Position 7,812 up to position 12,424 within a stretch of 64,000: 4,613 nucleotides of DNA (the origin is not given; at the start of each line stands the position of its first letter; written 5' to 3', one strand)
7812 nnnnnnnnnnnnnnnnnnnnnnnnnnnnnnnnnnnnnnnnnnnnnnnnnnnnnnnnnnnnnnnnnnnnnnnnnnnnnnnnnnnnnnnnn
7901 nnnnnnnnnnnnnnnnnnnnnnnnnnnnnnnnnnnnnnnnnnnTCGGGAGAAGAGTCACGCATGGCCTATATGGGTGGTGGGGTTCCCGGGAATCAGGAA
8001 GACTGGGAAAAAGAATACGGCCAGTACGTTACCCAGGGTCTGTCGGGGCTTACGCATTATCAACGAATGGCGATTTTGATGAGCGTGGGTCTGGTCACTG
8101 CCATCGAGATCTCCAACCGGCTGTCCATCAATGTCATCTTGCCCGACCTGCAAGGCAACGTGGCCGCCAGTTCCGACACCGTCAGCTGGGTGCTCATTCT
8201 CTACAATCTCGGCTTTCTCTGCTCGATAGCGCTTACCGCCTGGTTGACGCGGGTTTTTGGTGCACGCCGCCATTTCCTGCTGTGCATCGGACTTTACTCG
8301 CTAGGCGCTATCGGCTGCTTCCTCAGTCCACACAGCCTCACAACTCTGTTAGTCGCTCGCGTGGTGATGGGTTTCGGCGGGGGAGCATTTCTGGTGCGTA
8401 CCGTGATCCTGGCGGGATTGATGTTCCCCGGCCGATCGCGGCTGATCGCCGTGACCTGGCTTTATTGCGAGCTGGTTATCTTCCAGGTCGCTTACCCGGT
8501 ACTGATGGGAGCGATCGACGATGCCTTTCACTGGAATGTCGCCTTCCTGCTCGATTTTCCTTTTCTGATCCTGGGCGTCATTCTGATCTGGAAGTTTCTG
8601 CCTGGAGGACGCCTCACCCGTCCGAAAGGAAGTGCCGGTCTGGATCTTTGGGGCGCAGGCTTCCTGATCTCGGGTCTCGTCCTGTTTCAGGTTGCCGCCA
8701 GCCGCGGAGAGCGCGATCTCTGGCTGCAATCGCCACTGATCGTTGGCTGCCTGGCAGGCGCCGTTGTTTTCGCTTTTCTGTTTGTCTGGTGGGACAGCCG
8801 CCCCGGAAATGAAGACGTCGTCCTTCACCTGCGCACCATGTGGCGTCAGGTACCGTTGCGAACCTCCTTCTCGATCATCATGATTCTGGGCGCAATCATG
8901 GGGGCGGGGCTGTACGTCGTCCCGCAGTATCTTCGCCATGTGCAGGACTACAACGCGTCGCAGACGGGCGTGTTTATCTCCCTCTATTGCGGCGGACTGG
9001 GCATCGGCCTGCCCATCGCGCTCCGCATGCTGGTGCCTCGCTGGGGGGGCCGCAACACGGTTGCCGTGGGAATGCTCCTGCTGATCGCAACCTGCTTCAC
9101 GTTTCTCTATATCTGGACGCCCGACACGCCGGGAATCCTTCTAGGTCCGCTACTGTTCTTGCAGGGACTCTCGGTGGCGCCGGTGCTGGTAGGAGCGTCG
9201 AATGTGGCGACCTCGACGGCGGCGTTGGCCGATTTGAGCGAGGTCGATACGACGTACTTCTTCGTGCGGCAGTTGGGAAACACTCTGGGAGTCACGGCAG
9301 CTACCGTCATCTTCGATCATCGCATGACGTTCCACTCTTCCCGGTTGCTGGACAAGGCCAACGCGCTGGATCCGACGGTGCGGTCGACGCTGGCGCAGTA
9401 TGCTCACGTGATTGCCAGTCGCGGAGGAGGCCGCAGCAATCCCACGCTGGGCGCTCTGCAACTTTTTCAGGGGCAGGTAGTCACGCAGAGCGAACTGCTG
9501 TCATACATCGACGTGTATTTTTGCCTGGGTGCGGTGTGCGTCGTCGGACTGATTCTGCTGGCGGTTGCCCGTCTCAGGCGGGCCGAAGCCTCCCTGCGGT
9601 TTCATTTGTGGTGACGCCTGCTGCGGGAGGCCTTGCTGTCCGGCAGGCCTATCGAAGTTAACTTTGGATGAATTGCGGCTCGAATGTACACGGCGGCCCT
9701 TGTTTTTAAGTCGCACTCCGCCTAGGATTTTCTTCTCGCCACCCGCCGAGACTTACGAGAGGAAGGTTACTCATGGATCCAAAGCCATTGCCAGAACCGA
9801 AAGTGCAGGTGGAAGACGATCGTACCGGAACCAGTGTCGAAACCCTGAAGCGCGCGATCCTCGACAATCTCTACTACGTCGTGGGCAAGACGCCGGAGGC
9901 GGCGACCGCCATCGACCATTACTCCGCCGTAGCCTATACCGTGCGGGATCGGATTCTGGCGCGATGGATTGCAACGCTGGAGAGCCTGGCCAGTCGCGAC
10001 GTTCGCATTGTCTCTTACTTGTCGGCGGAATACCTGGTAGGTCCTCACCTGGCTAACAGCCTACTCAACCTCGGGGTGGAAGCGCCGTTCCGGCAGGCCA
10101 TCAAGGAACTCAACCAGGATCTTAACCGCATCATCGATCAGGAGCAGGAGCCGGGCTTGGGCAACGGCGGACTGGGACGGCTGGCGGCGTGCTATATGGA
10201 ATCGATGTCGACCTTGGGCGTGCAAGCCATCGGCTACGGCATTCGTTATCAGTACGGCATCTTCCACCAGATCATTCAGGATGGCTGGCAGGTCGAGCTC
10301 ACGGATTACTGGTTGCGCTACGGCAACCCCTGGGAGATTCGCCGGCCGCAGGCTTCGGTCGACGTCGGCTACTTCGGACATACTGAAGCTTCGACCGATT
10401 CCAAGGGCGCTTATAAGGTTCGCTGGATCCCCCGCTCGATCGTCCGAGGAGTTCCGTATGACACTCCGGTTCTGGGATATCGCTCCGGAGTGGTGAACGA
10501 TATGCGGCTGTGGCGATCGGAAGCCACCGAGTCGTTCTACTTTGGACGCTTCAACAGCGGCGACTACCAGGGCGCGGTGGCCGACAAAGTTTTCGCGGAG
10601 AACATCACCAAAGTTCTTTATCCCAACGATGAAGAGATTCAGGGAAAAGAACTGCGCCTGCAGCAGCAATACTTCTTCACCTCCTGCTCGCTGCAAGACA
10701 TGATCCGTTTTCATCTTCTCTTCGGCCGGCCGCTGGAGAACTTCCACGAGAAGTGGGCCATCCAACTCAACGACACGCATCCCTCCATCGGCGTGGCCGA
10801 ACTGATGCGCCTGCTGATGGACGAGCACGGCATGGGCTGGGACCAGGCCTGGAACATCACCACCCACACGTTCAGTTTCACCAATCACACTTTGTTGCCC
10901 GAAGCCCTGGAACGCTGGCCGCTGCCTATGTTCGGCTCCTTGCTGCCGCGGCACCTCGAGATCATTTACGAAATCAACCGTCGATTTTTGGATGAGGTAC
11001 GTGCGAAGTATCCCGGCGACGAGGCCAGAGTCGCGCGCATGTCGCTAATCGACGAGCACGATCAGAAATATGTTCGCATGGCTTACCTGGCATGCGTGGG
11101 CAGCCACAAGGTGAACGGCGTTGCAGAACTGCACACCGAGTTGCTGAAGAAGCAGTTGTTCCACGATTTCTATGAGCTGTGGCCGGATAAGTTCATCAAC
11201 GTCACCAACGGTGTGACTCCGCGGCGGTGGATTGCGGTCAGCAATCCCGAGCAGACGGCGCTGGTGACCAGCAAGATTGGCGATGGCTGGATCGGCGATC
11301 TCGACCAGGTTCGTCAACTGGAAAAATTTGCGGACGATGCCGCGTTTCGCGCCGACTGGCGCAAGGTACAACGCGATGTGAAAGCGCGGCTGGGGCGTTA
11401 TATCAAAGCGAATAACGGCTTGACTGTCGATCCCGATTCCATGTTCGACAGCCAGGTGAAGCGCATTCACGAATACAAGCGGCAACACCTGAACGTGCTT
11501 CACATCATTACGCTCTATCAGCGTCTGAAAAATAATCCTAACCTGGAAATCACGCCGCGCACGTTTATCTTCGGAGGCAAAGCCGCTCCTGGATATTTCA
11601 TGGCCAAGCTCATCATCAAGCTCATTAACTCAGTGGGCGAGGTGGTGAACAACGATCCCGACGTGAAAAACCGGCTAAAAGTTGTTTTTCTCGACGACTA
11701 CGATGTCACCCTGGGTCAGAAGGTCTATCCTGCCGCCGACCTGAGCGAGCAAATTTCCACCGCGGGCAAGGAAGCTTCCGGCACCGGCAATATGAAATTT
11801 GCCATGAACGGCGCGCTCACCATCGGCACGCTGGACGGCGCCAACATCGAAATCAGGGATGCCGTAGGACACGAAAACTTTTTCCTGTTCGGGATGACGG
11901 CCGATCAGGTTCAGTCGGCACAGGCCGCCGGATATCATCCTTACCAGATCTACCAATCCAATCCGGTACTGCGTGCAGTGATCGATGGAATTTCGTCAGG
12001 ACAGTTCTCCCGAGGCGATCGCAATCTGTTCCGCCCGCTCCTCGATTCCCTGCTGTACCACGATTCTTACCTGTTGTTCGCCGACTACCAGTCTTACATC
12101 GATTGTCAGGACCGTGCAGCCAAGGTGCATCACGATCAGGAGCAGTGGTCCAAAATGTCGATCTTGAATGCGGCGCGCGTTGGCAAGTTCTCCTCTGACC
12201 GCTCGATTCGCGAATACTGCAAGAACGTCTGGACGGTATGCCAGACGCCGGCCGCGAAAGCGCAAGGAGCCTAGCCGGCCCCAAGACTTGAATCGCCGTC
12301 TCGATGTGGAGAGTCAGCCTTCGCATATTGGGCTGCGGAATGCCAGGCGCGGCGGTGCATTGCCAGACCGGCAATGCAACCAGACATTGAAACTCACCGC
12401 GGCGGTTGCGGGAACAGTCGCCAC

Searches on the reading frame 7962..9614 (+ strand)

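Call 13: search_protein_families(library=pfam, proteins=[window:7962-9614:+], max_evalue=0.001)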
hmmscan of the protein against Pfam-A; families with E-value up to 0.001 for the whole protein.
window:7962-9614:+ (550 aa): 2 families
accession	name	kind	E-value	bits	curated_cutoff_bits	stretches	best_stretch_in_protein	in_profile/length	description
PF07690.21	MFS_1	-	7.1e-31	107.8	33.4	1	44-443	3-346/347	Major Facilitator Superfamily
PF00083.30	Sugar_tr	-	1.5e-05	24.6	22.3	1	64-210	38-189/452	Sugar (and other) transporter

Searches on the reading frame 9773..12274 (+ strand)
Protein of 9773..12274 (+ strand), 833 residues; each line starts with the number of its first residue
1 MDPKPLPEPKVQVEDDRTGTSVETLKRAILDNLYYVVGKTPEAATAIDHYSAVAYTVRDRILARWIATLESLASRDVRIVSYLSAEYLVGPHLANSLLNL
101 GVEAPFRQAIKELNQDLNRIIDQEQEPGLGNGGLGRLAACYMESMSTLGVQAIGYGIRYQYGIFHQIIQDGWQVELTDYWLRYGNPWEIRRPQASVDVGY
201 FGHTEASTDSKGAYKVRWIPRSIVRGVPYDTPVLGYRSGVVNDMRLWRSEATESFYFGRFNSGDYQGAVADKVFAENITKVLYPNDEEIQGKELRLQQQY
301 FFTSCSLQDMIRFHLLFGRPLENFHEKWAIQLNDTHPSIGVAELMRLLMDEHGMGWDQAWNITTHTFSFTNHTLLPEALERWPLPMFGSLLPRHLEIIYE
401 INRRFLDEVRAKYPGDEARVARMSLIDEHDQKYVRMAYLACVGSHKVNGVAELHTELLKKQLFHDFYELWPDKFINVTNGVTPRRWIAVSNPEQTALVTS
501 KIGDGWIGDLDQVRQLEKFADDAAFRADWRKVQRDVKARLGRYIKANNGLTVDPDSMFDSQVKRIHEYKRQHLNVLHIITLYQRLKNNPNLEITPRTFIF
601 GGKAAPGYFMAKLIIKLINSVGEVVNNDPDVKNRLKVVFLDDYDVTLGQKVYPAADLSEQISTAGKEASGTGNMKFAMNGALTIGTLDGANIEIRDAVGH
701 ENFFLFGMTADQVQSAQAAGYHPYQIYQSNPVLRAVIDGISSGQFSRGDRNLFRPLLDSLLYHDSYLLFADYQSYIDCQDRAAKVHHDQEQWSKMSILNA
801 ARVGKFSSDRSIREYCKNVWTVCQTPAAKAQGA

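Call 13: search_protein_families(library=pfam, proteins=[window:9773-12274:+], max_evalue=0.001)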
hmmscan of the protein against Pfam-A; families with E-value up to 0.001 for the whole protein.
window:9773-12274:+ (833 aa): 1 family
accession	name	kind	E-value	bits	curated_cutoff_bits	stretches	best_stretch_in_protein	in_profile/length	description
PF00343.26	Phosphorylase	-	0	1111.7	27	1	111-822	2-713/713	Carbohydrate phosphorylase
